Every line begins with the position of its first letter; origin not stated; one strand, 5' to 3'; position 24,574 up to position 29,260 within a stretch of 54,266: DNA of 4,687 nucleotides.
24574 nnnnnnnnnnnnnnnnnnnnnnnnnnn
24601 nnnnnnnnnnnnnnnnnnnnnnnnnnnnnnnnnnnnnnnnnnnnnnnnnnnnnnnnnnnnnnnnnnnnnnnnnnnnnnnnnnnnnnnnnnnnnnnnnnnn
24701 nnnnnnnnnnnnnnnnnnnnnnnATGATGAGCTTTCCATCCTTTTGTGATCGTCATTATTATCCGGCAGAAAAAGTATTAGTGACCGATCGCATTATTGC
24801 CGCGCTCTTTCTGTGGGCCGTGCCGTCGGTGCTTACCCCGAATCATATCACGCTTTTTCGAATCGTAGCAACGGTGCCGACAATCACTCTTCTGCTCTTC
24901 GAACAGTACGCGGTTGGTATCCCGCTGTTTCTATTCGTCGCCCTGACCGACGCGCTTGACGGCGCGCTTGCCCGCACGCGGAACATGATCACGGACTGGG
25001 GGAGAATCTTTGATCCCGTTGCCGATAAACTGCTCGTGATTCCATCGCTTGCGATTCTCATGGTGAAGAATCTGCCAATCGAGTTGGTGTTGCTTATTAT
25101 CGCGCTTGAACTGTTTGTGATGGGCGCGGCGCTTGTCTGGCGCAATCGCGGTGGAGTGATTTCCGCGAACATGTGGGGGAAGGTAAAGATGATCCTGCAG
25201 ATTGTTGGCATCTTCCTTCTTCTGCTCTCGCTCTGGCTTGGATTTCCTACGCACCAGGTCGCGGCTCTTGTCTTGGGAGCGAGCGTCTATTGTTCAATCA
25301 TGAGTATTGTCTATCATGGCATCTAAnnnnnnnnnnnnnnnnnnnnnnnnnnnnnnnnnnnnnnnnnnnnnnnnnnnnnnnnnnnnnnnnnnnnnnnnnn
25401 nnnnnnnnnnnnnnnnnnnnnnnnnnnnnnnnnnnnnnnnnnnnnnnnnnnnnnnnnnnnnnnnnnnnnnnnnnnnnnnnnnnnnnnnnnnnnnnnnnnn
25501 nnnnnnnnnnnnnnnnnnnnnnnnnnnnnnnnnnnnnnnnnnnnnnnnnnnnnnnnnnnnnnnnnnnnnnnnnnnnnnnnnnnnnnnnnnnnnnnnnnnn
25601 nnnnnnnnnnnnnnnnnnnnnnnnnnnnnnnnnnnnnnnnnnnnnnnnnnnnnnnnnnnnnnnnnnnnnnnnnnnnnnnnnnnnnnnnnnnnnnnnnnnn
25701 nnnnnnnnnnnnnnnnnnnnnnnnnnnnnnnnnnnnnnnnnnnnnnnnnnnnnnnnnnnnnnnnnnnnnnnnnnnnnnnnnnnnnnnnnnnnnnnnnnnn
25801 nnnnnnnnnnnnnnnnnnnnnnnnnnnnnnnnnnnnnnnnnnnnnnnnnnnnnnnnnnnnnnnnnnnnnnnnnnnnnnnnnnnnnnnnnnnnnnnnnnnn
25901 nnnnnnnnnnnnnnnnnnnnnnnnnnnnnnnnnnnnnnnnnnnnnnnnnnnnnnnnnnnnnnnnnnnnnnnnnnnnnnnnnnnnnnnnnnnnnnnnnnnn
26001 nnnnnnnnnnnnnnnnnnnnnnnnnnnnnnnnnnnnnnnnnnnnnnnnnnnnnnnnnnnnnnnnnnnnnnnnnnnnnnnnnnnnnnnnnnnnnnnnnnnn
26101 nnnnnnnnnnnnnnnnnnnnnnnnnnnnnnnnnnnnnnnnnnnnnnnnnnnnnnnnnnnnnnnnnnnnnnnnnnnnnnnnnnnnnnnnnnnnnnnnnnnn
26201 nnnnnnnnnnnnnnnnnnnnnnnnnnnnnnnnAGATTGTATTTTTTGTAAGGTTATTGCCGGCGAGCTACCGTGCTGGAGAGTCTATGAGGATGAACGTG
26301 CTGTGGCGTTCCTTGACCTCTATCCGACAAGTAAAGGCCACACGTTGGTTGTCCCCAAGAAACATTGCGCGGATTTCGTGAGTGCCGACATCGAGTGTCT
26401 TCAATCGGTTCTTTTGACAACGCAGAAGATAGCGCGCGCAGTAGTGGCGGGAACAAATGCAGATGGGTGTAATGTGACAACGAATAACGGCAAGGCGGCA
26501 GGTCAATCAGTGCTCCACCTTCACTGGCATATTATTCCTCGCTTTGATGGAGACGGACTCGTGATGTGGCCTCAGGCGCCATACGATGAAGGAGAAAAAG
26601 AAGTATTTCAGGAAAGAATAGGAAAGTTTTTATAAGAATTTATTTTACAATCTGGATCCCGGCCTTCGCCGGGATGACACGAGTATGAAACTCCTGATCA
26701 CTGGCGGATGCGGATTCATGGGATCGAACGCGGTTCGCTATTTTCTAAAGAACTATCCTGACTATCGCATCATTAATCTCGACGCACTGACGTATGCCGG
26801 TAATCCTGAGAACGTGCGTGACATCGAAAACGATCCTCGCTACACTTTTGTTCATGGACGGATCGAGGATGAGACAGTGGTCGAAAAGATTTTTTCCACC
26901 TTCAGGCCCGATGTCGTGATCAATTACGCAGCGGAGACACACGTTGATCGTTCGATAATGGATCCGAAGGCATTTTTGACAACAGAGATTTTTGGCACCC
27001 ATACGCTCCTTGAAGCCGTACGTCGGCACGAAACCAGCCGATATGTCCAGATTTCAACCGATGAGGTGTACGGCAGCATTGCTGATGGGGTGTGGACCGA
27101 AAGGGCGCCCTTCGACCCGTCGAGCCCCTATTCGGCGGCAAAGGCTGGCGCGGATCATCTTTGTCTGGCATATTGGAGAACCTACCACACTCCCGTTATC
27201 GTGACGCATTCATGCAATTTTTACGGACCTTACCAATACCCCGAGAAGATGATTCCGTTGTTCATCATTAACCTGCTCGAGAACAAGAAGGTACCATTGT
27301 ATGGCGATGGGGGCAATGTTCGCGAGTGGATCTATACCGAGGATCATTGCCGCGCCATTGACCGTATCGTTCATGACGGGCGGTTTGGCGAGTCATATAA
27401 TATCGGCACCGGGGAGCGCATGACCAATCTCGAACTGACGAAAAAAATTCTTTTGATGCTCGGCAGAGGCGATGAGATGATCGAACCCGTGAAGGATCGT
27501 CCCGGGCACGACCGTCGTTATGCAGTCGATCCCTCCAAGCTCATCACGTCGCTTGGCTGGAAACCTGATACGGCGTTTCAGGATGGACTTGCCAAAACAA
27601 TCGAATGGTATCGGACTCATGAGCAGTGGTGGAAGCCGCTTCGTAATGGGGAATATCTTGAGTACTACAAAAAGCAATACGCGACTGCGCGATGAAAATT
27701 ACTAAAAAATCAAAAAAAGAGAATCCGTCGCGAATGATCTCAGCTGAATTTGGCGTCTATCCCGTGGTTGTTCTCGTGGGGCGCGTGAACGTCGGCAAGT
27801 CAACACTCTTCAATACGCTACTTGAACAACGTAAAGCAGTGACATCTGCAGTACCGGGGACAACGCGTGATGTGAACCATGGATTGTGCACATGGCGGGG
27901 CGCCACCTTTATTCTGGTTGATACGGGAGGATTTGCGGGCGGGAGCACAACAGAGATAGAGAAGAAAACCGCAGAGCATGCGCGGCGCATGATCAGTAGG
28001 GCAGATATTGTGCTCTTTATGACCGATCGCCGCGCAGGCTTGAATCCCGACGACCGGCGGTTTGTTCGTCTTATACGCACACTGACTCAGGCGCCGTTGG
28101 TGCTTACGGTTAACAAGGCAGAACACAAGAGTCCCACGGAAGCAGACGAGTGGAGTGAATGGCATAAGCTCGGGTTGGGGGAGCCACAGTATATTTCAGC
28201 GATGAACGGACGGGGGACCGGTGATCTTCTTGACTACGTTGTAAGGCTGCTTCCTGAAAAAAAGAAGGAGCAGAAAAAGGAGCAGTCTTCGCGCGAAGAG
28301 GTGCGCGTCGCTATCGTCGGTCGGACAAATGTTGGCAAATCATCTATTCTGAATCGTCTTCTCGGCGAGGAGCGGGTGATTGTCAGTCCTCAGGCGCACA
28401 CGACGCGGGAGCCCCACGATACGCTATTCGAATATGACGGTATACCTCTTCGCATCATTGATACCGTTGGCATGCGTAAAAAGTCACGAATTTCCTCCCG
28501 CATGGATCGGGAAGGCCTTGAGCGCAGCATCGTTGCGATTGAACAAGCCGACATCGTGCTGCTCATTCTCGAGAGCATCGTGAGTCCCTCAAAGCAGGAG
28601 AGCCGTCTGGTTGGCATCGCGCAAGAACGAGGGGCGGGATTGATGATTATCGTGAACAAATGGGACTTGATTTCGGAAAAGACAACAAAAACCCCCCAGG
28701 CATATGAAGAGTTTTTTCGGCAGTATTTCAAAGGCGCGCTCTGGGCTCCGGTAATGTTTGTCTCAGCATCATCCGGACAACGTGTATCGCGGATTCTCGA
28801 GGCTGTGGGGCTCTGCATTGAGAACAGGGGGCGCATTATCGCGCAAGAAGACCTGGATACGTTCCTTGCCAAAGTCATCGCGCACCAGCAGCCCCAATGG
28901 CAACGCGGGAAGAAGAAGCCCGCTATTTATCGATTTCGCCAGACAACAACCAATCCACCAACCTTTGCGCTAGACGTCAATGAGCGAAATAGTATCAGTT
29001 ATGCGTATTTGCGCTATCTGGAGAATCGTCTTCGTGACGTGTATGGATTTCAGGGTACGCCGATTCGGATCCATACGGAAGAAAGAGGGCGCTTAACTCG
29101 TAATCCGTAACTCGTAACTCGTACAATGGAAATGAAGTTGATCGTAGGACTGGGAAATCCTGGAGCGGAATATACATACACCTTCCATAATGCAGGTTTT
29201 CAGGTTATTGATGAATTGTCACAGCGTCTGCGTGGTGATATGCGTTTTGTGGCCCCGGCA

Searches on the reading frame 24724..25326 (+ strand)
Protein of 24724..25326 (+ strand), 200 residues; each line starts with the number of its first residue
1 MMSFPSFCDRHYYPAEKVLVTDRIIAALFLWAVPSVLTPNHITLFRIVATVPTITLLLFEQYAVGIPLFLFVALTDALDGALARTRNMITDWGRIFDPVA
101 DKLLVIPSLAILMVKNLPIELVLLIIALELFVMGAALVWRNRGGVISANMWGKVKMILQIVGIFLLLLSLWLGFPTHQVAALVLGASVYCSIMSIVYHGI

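Call 72: search_protein_families(library=ncbifam, proteins=[window:24724-25326:+], max_evalue=0.00001)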
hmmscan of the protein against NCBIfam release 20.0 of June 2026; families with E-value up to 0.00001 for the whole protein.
window:24724-25326:+ (200 aa): 5 families
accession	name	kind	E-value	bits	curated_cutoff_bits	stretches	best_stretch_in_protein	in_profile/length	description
TIGR00560.1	pgsA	equivalog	8.1e-27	94.9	109.1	1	37-196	2-170/183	CDP-diacylglycerol--glycerol-3-phosphate 3-phosphatidyltransferase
NF053678.1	ClpnSynClsA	equivalog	9.3e-13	48.7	240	1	38-170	5-140/180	cardiolipin synthase ClsA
NF040950.1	archin_ph_syn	equivalog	3.1e-09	37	180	1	36-126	23-117/191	archaetidylinositol phosphate synthase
NF045883.1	PIPSynth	equivalog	3.7e-08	33.3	170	1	32-133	18-123/197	phosphatidylinositol phosphate synthase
NF008090.0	PRK10832.1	equivalog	5.1e-08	33.2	304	1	39-170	6-145/182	CDP-diacylglycerol--glycerol-3-phosphate 3-phosphatidyltransferase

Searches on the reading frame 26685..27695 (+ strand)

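Call 37: search_protein_families(library=pfam, proteins=[window:26685-27695:+], max_evalue=0.001)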
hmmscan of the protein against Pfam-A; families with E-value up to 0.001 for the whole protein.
window:26685-27695:+ (336 aa): 7 families
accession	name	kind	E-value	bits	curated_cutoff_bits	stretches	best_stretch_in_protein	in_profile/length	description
PF16363.11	GDP_Man_Dehyd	-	2.5e-77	261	27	1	4-305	1-332/332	GDP-mannose 4,6 dehydratase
PF01370.27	Epimerase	-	8.6e-60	202.6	20.9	1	4-241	2-240/240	NAD dependent epimerase/dehydratase family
PF02719.21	Polysacc_synt_2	-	1.4e-14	54.4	20.2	1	3-129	1-132/293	Polysaccharide biosynthesis protein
PF04321.23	RmlD_sub_bind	-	7.4e-14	51.9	27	1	1-162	1-138/287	RmlD substrate binding domain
PF01073.25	3Beta_HSD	-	1e-11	44.8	22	1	4-220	1-220/280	3-beta hydroxysteroid dehydrogenase/isomerase family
PF13460.12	NAD_binding_10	-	2.3e-05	24.8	27.2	1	36-159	24-130/184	NAD(P)H-binding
PF07993.18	NAD_binding_4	-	0.0002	21.1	20.1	0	5-140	1-151/258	Male sterility protein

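Call 72: search_protein_families(library=ncbifam, proteins=[window:26685-27695:+], max_evalue=0.00001)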
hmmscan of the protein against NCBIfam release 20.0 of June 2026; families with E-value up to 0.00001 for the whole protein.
window:26685-27695:+ (336 aa): 18 families
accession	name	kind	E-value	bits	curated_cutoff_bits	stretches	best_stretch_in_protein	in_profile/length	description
TIGR01181.1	dTDP_gluc_dehyt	equivalog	2.8e-135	450.5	365.1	1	2-319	1-321/321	dTDP-glucose 4,6-dehydratase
NF007490.0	PRK10084.1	subfamily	5.5e-104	348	649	1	1-333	1-358/361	dTDP-glucose 4,6-dehydratase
NF007582.0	PRK10217.1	equivalog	2.6e-95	319.5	698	1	2-324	3-346/355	dTDP-glucose 4,6-dehydratase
TIGR04180.1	EDH_00030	hypoth_equivalog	3.4e-37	128.1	475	1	4-295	2-295/297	NAD-dependent 4,6-dehydratase LegB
TIGR01179.1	galE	equivalog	1.7e-32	112.6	262.3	1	2-165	1-161/332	UDP-glucose 4-epimerase GalE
TIGR02622.1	CDP_4_6_dhtase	equivalog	9.6e-25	87.4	278.45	1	2-312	6-333/352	CDP-glucose 4,6-dehydratase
TIGR01472.1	gmd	equivalog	1.5e-20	73.7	415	1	4-260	4-269/342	GDP-mannose 4,6-dehydratase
NF011728.1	PRK15181.1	equivalog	2.9e-20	72.6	760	1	2-310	17-338/348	Vi polysaccharide biosynthesis UDP-N-acetylglucosaminuronic acid C-4 epimerase TviC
NF007956.0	PRK10675.1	subfamily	2.9e-17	62.8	394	1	1-154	1-154/338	UDP-glucose 4-epimerase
NF047922.1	GDPFucSynFcl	equivalog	9.7e-17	61.4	500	1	61-313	40-305/308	GDP-L-fucose synthase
TIGR02197.1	heptose_epim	equivalog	1.5e-14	53.9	274.6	1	3-309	1-313/316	ADP-glyceromanno-heptose 6-epimerase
TIGR03466.1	HpnA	hypoth_equivalog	4e-13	49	367.65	1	1-256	1-243/327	hopanoid-associated sugar epimerase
NF043036.1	ErythonDh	equivalog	1.4e-12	47.5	325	1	1-165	1-165/321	D-erythronate dehydrogenase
TIGR01214.1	rmlD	equivalog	3.7e-12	45.9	224.05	1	2-162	1-137/285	dTDP-4-dehydrorhamnose reductase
NF008872.0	PRK11908.1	equivalog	6.2e-10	38.6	294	0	1-260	2-272/349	bifunctional UDP-4-keto-pentose/UDP-xylose synthase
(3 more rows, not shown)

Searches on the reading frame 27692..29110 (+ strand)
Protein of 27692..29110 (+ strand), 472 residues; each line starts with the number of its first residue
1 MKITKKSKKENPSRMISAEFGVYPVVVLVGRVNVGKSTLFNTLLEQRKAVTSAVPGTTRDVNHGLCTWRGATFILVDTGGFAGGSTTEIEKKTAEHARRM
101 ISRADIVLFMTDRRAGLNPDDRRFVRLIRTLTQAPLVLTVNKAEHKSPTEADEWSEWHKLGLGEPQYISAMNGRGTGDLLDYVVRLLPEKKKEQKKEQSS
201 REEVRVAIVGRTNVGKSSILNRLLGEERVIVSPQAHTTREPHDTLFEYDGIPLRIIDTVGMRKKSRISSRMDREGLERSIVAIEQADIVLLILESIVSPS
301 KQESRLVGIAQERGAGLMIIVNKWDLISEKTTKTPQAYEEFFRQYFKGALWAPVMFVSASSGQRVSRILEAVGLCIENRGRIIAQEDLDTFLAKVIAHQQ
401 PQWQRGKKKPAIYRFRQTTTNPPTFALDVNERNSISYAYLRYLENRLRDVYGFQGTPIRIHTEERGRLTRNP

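Call 37: search_protein_families(library=pfam, proteins=[window:27692-29110:+], max_evalue=0.001)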
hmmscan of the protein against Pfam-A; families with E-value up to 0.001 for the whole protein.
window:27692-29110:+ (472 aa): 16 families
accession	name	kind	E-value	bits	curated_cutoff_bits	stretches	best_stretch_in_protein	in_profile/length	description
PF01926.29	MMR_HSR1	-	5.9e-52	175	21.9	2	26-142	2-113/113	50S ribosome-binding GTPase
PF14714.11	KH_dom-like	-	4.8e-20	72.1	27.3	1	385-461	4-79/81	KH-domain-like of EngA bacterial GTPase enzymes, C-terminal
PF00009.33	GTP_EFTU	-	6.1e-20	72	26.5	2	205-376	5-186/188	Elongation factor Tu GTP binding domain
PF02421.24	FeoB_N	-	2.4e-19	69.8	27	2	205-371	2-155/156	Ferrous iron transport protein B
PF04548.22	AIG1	-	2.4e-15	56.9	27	2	205-306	2-103/212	AIG1 family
PF03193.22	RsgA_GTPase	-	5.5e-15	56.1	30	1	186-263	88-170/174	RsgA GTPase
PF00350.29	Dynamin_N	-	5.1e-14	53.1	27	1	206-241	1-35/168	Dynamin family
PF00025.27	Arf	-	5e-07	29.8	22.3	1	196-332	7-133/174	ADP-ribosylation factor family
PF08477.19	Roc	-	4.2e-06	27.4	27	0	205-228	1-24/119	Ras of Complex, Roc, domain of DAPkinase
PF09439.16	SRPRB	-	1.8e-05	24.6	25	0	24-80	4-55/178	Signal recognition particle receptor beta subunit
PF00005.33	ABC_tran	-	1.9e-05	25.7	25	0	25-64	13-53/137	ABC transporter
PF13401.12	AAA_22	-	5.2e-05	24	27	0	25-70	7-33/130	AAA domain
PF00071.28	Ras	-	9.7e-05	22.4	21.6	0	206-275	2-72/162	Ras family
PF00625.27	Guanylate_kin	-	0.00012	22.3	25.2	0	26-62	5-42/182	Guanylate kinase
PF02492.25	cobW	-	0.00081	19.4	20.7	0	24-49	1-27/180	CobW/HypB/UreG, nucleotide-binding domain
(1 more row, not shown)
